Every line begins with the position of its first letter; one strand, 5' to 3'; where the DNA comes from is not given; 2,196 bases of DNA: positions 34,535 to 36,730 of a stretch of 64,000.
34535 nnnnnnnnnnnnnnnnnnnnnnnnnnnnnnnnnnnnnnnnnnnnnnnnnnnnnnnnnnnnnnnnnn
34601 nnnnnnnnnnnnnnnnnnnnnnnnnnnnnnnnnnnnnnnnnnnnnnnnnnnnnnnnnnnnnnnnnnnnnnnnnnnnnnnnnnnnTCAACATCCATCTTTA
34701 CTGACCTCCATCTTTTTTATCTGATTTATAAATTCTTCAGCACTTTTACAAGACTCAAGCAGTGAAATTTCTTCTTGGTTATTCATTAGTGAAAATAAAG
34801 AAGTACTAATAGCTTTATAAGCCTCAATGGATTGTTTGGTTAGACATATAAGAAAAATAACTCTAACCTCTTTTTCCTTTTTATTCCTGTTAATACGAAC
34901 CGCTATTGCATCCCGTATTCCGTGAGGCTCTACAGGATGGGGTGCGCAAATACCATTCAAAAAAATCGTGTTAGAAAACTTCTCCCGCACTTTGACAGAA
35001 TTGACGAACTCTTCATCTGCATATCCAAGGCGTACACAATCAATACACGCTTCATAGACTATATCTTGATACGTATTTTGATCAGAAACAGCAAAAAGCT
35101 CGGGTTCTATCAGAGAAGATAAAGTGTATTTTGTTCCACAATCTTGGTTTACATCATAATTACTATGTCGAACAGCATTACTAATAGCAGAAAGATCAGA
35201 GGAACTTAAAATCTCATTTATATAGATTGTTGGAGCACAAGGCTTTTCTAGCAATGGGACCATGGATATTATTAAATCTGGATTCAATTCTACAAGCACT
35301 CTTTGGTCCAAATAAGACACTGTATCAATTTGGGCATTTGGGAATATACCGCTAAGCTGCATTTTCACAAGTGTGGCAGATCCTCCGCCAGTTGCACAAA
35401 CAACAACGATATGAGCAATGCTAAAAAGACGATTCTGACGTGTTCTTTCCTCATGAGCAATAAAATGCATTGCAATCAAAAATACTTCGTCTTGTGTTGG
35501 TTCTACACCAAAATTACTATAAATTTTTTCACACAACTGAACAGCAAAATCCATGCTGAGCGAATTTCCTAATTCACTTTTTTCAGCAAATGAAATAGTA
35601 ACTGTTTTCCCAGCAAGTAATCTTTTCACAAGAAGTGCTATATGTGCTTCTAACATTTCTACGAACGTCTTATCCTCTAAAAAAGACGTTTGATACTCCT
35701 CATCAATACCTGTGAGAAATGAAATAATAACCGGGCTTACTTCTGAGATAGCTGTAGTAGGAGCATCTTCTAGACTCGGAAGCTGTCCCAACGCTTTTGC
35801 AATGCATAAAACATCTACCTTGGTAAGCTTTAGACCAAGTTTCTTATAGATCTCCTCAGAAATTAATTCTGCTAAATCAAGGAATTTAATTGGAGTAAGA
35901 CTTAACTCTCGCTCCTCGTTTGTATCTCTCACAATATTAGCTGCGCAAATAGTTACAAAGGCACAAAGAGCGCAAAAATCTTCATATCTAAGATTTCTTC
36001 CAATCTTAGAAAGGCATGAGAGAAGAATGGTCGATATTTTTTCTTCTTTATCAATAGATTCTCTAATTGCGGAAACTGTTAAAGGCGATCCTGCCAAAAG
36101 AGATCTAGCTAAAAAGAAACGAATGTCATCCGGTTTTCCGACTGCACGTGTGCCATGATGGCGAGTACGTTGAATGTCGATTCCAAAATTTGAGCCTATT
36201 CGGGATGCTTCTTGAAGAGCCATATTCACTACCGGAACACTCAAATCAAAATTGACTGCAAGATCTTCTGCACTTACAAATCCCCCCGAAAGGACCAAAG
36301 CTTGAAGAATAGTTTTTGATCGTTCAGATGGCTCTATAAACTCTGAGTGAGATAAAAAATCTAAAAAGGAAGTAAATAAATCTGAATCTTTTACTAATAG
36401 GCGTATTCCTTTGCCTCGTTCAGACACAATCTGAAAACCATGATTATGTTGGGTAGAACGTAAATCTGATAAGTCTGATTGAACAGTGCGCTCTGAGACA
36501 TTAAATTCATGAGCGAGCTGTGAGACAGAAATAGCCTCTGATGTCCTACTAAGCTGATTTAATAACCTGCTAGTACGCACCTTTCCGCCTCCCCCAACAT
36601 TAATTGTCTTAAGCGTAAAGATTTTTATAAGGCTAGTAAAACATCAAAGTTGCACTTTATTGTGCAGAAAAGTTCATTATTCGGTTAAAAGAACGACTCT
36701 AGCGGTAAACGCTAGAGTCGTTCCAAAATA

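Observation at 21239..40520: About 19-kb low-GC segment, likely horizontally acquired (two lactose/cellobiose-type PTS systems, peptidases, MmeI-family RM)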

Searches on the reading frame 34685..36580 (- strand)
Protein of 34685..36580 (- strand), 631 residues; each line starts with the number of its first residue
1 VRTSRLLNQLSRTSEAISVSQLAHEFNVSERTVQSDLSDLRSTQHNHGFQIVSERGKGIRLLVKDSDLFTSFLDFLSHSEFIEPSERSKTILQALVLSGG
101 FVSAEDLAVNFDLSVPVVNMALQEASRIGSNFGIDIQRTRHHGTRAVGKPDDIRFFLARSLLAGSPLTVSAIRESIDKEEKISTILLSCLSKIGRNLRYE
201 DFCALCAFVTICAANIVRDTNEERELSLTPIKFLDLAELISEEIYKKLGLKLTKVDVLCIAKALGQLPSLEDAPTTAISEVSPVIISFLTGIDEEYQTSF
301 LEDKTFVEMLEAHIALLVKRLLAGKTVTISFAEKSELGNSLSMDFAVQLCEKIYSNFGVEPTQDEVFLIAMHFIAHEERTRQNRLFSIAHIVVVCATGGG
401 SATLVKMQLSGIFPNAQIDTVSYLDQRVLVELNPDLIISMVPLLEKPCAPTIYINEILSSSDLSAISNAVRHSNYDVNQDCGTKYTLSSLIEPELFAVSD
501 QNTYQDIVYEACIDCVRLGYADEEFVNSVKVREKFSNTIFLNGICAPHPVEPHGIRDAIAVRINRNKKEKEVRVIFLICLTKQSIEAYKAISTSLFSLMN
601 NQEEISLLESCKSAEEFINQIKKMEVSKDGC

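Call 4: search_protein_families(library=ncbifam, proteins=[window:34685-36580:-])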
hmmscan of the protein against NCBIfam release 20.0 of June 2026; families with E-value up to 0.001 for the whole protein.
window:34685-36580:- (631 aa): 3 families
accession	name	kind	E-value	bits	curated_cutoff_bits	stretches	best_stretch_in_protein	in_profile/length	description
NF053736.1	AcpB_EbpR_MafR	subfamily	5.1e-17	62.3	130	1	3-65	8-68/481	AcpB/EbpR/MafR family transcriptional regulator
NF053735.1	glob_reg_MafR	equivalog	9.1e-08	31.4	450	1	2-162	10-159/472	global transcriptional activator MafR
NF047357.1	antiterm_GlcT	equivalog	0.00024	20.6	320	1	281-381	70-168/272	glucose PTS transporter transcription antiterminator GlcT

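Call 10: search_protein_families(library=pfam, proteins=[window:34685-36580:-], max_evalue=0.01)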
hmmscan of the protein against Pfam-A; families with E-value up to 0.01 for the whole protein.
window:34685-36580:- (631 aa): 7 families
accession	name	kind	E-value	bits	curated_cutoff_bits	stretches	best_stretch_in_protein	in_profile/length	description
PF08279.18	HTH_11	-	1.1e-15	57.7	25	1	2-60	1-55/55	HTH domain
PF00359.27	PTS_EIIA_2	-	4.5e-12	46.6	27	1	496-623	8-143/144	Phosphoenolpyruvate-dependent sugar phosphotransferase system, EIIA 2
PF00874.25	PRD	-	4e-10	40.3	23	1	289-375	4-89/90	PRD domain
PF05043.19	Mga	-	0.00017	22.6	21.1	0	93-158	22-84/87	Mga helix-turn-helix domain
PF08220.18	HTH_DeoR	-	0.00065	19.8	21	0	12-42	10-40/57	DeoR-like helix-turn-helix domain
PF08280.17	HTH_Mga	-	0.0018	18.7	23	1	6-55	10-57/59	M protein trans-acting positive regulator (MGA) HTH domain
PF00392.27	GntR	-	0.0064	16.6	27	0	12-42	19-50/64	Bacterial regulatory proteins, gntR family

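Call 17: find_homologous_proteins(query=window:34685-36580:-, max_evalue=1e-10)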
Query window:34685-36580:- (631 aa): 5 proteins with E <= 1e-10 among 8000 candidates.
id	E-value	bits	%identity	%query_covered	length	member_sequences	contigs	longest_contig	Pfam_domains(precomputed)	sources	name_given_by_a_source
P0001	0.0e+0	1343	98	100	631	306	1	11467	PF08279.19,PF00359.28,PF00874.26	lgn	-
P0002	0.0e+0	1260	92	100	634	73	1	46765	PF08279.19,PF08220.19,PF00359.28,PF00874.26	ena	-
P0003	0.0e+0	1252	93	100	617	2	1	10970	PF08279.19,PF00359.28,PF00874.26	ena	-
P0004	1.0e-202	693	52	100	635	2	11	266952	PF08279.19,PF00359.28,PF00874.26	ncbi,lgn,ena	-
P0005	2.8e-45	174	27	98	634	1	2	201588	PF05043.20,PF08279.19,PF02302.23,PF00359.28,PF00874.26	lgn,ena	-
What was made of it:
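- The regulator of D1 has no relative above 52% identity among 5.8 billion proteins (call 17).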

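Call 18: find_encoding_contigs(protein=P0004, flank=10000, max_places=6)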
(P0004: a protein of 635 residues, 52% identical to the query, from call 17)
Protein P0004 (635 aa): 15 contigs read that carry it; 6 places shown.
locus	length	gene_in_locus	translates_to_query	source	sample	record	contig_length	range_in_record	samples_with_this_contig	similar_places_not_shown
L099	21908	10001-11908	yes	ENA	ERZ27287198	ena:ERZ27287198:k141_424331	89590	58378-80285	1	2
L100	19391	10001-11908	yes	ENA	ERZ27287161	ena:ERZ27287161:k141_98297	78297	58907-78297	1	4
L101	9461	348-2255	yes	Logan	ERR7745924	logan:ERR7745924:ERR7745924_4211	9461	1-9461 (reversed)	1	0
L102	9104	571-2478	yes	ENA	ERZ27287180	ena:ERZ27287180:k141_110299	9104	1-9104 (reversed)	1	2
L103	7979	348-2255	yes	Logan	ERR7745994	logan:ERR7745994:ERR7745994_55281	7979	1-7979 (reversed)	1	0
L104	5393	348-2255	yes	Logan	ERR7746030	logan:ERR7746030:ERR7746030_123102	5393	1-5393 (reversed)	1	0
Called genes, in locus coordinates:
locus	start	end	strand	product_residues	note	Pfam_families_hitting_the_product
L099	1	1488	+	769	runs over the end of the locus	-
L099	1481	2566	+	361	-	-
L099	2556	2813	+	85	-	-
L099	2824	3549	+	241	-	-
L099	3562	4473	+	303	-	PF19789:DUF6273 (weak)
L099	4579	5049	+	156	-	-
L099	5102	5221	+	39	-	-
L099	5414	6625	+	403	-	PF00078:RVT_1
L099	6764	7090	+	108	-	-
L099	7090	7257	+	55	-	PF09693:Phage_XkdX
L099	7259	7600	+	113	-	-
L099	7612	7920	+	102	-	-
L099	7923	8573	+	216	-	PF13529:Peptidase_C39_2 (weak)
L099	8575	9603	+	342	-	PF01183:Glyco_hydro_25, PF08230:CW_7, PF01476:LysM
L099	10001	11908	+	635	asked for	PF08279:HTH_11, PF00874:PRD (weak), PF00359:PTS_EIIA_2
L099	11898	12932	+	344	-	PF27529:AMPT (faint), PF05343:Peptidase_M42, PF01546:Peptidase_M20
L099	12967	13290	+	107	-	PF02255:PTS_IIA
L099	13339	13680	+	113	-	PF02302:PTS_IIB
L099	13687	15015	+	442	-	PF02378:PTS_EIIC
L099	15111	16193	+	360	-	PF01321:Creatinase_N, PF00557:Peptidase_M24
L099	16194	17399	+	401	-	PF00155:Aminotran_1_2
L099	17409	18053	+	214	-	PF06271:RDD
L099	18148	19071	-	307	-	PF00872:Transposase_mut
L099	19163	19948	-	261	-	PF01695:IstB_IS21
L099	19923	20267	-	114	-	-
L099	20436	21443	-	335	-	-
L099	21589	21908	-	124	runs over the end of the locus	-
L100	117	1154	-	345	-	PF02588:YitT_membrane, PF10035:DUF2179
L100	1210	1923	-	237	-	PF00392:GntR, PF14502:HTH_41 (weak), PF07702:UTRA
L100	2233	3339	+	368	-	PF01380:SIS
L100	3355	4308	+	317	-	PF03610:EIIA-man, PF03830:PTSIIB_sorb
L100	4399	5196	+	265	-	PF03609:EII-Sor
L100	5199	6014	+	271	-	PF03613:EIID-AGA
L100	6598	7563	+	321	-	PF01503:PRA-PH (faint), PF03819:MazG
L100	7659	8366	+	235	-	PF04977:DivIC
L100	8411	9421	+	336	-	PF02541:Ppx-GppA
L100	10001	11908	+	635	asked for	PF08279:HTH_11, PF00874:PRD (weak), PF00359:PTS_EIIA_2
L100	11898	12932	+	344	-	PF27529:AMPT (faint), PF05343:Peptidase_M42, PF01546:Peptidase_M20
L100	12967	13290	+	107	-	PF02255:PTS_IIA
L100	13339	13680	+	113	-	PF02302:PTS_IIB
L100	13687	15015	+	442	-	PF02378:PTS_EIIC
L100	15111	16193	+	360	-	PF01321:Creatinase_N, PF00557:Peptidase_M24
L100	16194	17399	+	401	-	PF00155:Aminotran_1_2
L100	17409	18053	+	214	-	PF06271:RDD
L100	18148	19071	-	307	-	PF00872:Transposase_mut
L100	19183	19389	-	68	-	?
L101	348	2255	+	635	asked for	PF08279:HTH_11, PF00874:PRD (weak), PF00359:PTS_EIIA_2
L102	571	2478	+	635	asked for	PF08279:HTH_11, PF00874:PRD (weak), PF00359:PTS_EIIA_2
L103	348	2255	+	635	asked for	PF08279:HTH_11, PF00874:PRD (weak), PF00359:PTS_EIIA_2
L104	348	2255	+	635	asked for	PF08279:HTH_11, PF00874:PRD (weak), PF00359:PTS_EIIA_2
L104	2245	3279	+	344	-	PF27529:AMPT (faint), PF05343:Peptidase_M42, PF01546:Peptidase_M20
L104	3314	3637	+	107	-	PF02255:PTS_IIA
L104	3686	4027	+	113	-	PF02302:PTS_IIB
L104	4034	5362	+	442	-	PF02378:PTS_EIIC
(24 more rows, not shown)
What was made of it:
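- The D1 homologue on the high-GC contigs is flanked by IS256 and IS21 transposases and, in one contig, lies next to prophage lysis genes (call 18).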

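Call 19: find_encoding_contigs(protein=P0002, flank=10000, max_places=4)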
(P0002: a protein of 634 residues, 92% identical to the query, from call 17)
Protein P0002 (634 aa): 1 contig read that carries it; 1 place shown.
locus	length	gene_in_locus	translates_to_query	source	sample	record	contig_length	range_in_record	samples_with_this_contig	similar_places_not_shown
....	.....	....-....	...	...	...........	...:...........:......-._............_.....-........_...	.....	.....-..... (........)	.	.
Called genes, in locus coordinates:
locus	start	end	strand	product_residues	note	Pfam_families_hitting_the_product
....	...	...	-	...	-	-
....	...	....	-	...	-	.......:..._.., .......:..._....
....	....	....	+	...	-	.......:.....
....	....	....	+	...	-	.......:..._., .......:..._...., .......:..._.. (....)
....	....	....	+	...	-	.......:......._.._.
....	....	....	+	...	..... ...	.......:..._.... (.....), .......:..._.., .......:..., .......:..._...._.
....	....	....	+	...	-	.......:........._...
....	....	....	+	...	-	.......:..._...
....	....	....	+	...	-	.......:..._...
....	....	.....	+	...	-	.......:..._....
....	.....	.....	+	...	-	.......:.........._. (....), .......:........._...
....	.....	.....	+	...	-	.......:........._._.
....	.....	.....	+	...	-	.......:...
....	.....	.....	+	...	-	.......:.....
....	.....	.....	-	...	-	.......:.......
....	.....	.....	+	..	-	-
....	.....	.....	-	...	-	-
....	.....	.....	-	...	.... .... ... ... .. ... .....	-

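Call 20: list_cluster_members(proteins=[P0004, P0005])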
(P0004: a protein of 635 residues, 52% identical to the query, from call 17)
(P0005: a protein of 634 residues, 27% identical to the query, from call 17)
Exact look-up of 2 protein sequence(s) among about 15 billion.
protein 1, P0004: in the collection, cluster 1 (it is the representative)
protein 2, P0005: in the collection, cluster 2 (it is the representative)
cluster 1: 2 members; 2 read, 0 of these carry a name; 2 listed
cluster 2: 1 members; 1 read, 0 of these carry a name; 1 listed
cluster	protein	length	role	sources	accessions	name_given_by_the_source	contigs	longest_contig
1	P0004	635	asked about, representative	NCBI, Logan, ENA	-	-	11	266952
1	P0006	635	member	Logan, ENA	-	-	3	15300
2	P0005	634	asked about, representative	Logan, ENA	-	-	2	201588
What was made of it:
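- Tried and rejected: The cluster look-up gave no names (call 20).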

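Call 33: search_dna_similar(query=L100:18148-19071:-, collection=plasmids, mode=protein, max_rows=12)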
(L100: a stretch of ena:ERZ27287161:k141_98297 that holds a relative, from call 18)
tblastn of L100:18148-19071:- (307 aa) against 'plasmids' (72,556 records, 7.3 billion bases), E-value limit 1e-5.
The search stops at 5000 records and this limit was reached: more records match than are counted here, and every count below describes the 5000 best-scoring records only.
Records with a match: at least 5000; places in all: 9625; records where one place covers at least 80% of the query: 3341.
Best place of each record, by identity: 60-80% 1; <60% 4999.
By first word of the organism name: Enterococcus 981; Escherichia 813; Klebsiella 317; Salmonella 312; Staphylococcus 230; Lactiplantibacillus 228; Sinorhizobium 189; Acinetobacter 154; Rhizobium 143; Streptomyces 106; and 218 more.
By predicted mobility (MOB-suite, as given by PLSDB): conjugative 2134; non-mobilizable 1441; mobilizable 1425.
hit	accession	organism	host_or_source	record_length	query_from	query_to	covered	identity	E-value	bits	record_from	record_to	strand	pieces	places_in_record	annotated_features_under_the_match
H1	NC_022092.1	Geobacillus genomosp. 3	-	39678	1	303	99%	41.6%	2e-43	166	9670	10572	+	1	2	none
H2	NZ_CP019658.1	Paenibacillus larvae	honeybees,cell culture,foul brood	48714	1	276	90%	45.3%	8e-56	201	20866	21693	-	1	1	IS256 family transposase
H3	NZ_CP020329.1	Paenibacillus larvae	Apis mellifera,single cell microbial ...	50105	1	276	90%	45.3%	8e-56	201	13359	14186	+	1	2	IS256 family transposase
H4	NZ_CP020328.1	Paenibacillus larvae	Apis mellifera,single cell microbial ...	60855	1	276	90%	45.3%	8e-56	201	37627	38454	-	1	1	IS256 family transposase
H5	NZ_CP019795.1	Paenibacillus larvae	Apis mellifera,single cell microbial ...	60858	1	276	90%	45.3%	8e-56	201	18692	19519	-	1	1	IS256 family transposase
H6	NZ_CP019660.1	Paenibacillus larvae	honeybees,cell culture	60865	1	276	90%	45.3%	8e-56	201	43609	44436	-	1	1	IS256 family transposase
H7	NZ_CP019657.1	Paenibacillus larvae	honeybees,cell culture,foul brood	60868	1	276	90%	45.3%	8e-56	201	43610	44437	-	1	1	IS256 family transposase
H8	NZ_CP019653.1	Paenibacillus larvae subsp. larvae DSM 25430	honeybees,cell culture,foul brood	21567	1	276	90%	45.3%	1e-55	201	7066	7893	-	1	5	IS256 family transposase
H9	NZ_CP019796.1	Paenibacillus larvae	Apis mellifera,single cell microbial ...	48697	1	276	90%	45.3%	1e-55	201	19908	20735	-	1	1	IS256 family transposase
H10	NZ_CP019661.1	Paenibacillus larvae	honeybees,cell culture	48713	1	276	90%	45.3%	1e-55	201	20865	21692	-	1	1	IS256 family transposase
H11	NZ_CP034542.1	Brevibacillus marinus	sediment,marine sediment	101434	1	303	99%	41.3%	1e-47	178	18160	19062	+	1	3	none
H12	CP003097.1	Thermovirga lienii DSM 17291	production water from an oil well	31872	1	280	91%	44.3%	7e-56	201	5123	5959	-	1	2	transposase mutator type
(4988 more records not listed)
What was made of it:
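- Tried and rejected: The IS256 transposase against plasmids gave only hits of 46% identity or less (call 33).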

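Call 51: search_dna_similar(query=L099:8575-9603:+, collection=phages, mode=protein, max_rows=12)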
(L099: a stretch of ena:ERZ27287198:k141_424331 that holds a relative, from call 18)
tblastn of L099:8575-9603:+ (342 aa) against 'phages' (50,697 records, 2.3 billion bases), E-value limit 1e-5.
Records with a match: 409; places in all: 503; records where one place covers at least 80% of the query: 58.
Best place of each record, by identity: 60-80% 37; <60% 372.
By first word of the organism name: Arthrobacter 65; Streptococcus 60; Lactococcus 45; Mycobacterium 41; Enterococcus 28; Microbacterium 21; Lactobacillus 20; Bacillus 14; Oenococcus 13; Bacteriophage 12; and 34 more.
By host as written in the record: Arthrobacter sp. ATCC 21022 36; - 33; Mycobacterium smegmatis mc2 155 32; Lactococcus lactis 20; Enterococcus faecalis 19; Arthrobacter globiformis B-2979 17; Microbacterium foliorum NRRL B-24224 SEA 14; Arthrobacter globiformis NRRL B-2979 SEA 8; and 141 more.
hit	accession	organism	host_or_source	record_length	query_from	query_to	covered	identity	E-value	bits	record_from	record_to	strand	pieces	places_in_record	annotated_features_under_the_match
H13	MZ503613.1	Solobacterium phage SMO_1P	Solobacterium moorei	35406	4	341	99%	37.6%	2e-63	223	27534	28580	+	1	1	putative LysA like endolysin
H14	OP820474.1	Arthrobacter phage Tuck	Arthrobacter globiformis B-2979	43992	1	341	100%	36.4%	5e-43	164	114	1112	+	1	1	1: endolysin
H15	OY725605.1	Siphoviridae sp. ctl617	-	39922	1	339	99%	36.5%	4e-54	196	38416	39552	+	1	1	endolysin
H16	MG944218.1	Microbacterium phage Pikmin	Microbacterium foliorum NRRL B-24224 SEA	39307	1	341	100%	34.7%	2e-43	165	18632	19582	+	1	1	23: lysin A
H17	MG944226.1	Microbacterium phage Casey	Microbacterium foliorum NRRL B-24224 SEA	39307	1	341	100%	34.7%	2e-43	165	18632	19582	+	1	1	23: lysin A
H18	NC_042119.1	Microbacterium phage Pikmin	Microbacterium foliorum NRRL B-24224 SEA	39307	1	341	100%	34.7%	2e-43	165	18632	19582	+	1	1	23: endolysin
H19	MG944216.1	Microbacterium phage Pajaza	Microbacterium foliorum NRRL B-24224 SEA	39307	1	341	100%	34.7%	3e-43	165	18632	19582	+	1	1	23: lysin A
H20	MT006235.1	Bifidobacterium phage BlindBasel1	Bifidobacterium asteroides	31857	2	339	99%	33.1%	9e-38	149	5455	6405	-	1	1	hypothetical protein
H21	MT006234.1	Bifidobacterium phage BlindUri1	Bifidobacterium asteroides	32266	2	339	99%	33.1%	8e-40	155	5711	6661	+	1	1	hypothetical protein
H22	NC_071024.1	Arthrobacter phage Phives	Arthrobacter globiformis B-2979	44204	1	342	69%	45.1%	6e-31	184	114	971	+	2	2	1: endolysin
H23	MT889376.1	Arthrobacter phage Phives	Arthrobacter globiformis B-2979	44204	1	342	69%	45.1%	6e-31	184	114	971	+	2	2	1: endolysin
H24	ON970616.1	Arthrobacter phage Janeemi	Arthrobacter globiformis B-2979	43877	1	342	69%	45.2%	3e-30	182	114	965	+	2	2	1: endolysin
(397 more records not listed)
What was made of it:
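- Tried and rejected: The prophage endolysin against phages gave weak, mixed hits, mostly phages of Actinomycetota, at 38% identity or less (call 51).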
